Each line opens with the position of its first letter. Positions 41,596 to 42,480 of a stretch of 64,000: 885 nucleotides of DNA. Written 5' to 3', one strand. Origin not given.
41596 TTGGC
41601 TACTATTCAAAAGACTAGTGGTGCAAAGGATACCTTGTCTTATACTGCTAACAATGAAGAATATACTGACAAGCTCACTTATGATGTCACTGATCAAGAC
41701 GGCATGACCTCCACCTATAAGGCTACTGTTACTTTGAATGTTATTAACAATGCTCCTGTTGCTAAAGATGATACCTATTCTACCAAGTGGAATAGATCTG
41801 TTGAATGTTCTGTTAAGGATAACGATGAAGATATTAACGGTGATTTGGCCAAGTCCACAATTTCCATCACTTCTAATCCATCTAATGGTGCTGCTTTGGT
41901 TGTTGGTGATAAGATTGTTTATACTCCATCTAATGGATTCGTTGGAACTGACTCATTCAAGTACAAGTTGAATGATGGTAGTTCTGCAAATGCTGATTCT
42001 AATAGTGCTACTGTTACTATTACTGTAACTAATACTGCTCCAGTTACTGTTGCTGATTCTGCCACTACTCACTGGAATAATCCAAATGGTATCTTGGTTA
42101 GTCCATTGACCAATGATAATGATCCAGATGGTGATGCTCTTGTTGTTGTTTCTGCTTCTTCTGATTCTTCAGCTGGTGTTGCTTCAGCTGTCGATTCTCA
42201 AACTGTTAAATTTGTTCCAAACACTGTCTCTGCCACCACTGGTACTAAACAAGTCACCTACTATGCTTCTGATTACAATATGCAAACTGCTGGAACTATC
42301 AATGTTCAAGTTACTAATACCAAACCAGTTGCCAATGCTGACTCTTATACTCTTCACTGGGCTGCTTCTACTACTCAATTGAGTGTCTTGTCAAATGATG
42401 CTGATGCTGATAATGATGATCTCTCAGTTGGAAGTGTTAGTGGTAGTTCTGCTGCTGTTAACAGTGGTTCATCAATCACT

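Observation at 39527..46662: Giant membrane-anchored protein made of about 19 bacterial-style cadherin-like/VCBS repeats ending in a vWA domain, with three micro-exons at the 5' end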

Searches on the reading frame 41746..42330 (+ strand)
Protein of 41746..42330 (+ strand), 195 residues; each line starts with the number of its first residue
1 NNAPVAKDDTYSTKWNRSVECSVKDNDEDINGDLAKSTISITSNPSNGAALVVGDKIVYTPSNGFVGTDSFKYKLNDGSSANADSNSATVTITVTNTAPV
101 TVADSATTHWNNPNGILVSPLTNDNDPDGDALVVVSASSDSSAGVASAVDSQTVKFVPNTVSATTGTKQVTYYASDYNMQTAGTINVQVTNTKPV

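Call 67: search_solved_structures(query=window:41746-42330:+, max_evalue=1)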
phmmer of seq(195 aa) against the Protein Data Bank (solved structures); distinct sequences matched with E-value up to 1: 3.
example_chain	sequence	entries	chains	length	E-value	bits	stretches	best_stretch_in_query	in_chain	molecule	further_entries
44ab_P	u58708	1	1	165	0.42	13.5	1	67-141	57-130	2C12 Heavy chain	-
8fwc_J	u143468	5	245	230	0.61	13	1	23-79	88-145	Collar sheath protein, gp13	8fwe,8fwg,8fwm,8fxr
7wls_A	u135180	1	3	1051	0.99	12.3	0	34-115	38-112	Efflux pump membrane transporter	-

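Call 78: predict_structure(alignment_id=A4)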
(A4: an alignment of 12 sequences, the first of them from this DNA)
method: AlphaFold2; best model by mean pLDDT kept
length: 195 residues; sequences in the alignment: 12
mean_pLDDT: 92.4   pTM: 0.80
mean pLDDT of the five models: 92.4, 92.0, 91.9, 91.5, 90.5
residues with pLDDT >= 90: 148; 70-90: 37; 50-70: 10; < 50: 0
segments of 3 or more residues with pLDDT < 50: none
pLDDT, mean of each block of 10 residues (from residue 1): 92 96 93 89 98 96 96 88 83 98 94 93 95 96 92 93 81 97 95 69
secondary structure, 60 per line:
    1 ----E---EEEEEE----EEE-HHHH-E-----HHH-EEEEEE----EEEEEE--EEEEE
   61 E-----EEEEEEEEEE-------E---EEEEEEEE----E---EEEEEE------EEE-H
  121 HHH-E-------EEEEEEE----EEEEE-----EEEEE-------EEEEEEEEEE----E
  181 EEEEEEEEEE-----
elements in order: E9-14 E19-21 H23-26 E38-43 E48-53 E56-61 E67-76 E88-95 E104-109 E116-118 H120-123 E133-139 E144-148 E154-158 E166-175 E180-190

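Call 81: fold_search(model_id=the predicted structure, library=pdb)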
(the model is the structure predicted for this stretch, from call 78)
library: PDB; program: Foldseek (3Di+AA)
matches with E <= 10: 1899; with E <= 0.001: 193
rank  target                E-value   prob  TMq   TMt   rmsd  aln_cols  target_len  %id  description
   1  6dlh                  7.3e-09  1.00  0.38  0.16   8.8       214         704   20  Endo-fucoidan hydrolase MfFcnA4 from glycoside hydrolase family 107 (released 2018-10-03)
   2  6dms                  9.6e-09  1.00  0.39  0.16   8.9       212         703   19  Endo-fucoidan hydrolase MfFcnA4_H294Q from glycoside hydrolase family 107 (released 2018-10-03)
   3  8fxr_P3               3.7e-08  1.00  0.40  0.35  21.6       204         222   15  Structure of neck with portal vertex of capsid of Agrobacterium phage Milano (released 2023-12-06)
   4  4m00_A                5.4e-08  1.00  0.58  0.27   5.3       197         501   19  Crystal structure of the ligand binding region of staphylococcal adhesion SraP (released 2014-06-18)
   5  8fwg_K3               1.1e-07  1.00  0.39  0.33  21.6       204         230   16  Structure of neck and portal vertex of Agrobacterium phage Milano, C5 symmetry (released 2023-12-06)
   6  9rkt_1                1.2e-07  1.00  0.39  0.37  21.5       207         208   12  Agrobacterium phage 7-7-1 collar (released 2025-12-10)
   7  8fxr_U3               1.8e-07  1.00  0.39  0.35  21.5       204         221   17  Structure of neck with portal vertex of capsid of Agrobacterium phage Milano (released 2023-12-06)
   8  6dns                  1.9e-07  1.00  0.33  0.13  11.4       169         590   15  Endo-fucoidan hydrolase MfFcnA9 from glycoside hydrolase family 107 (released 2018-10-03)
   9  8fwc_0                2.3e-07  1.00  0.37  0.33  21.4       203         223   16  Collar sheath structure of Agrobacterium phage Milano (released 2023-12-06)
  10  3q2w_A                3.0e-07  1.00  0.39  0.16  11.1       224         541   15  Crystal structure of mouse N-cadherin ectodomain (released 2011-02-23)
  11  7sz8_A                4.0e-07  1.00  0.38  0.21  10.6       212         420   16  Crystal structure of human CELSR1 EC4-7 (released 2022-12-14)
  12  8fwm_F                5.6e-07  1.00  0.38  0.33  21.6       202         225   17  Structure of tail-neck junction of Agrobacterium phage Milano (released 2023-12-06)
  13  3ubh                  1.0e-06  1.00  0.37  0.20  15.4       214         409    7  Crystal structure of Drosophila N-cadherin EC1-4 (released 2011-12-21)
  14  5iry_A                1.1e-06  1.00  0.34  0.15  12.4       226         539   12  Crystal structure of human Desmocollin-1 ectodomain (released 2016-06-22)
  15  6bxu_B                1.2e-06  1.00  0.39  0.27  10.4       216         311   15  Crystal Structure of Mouse Protocadherin-15 EC5-7 I582T (released 2018-12-26)
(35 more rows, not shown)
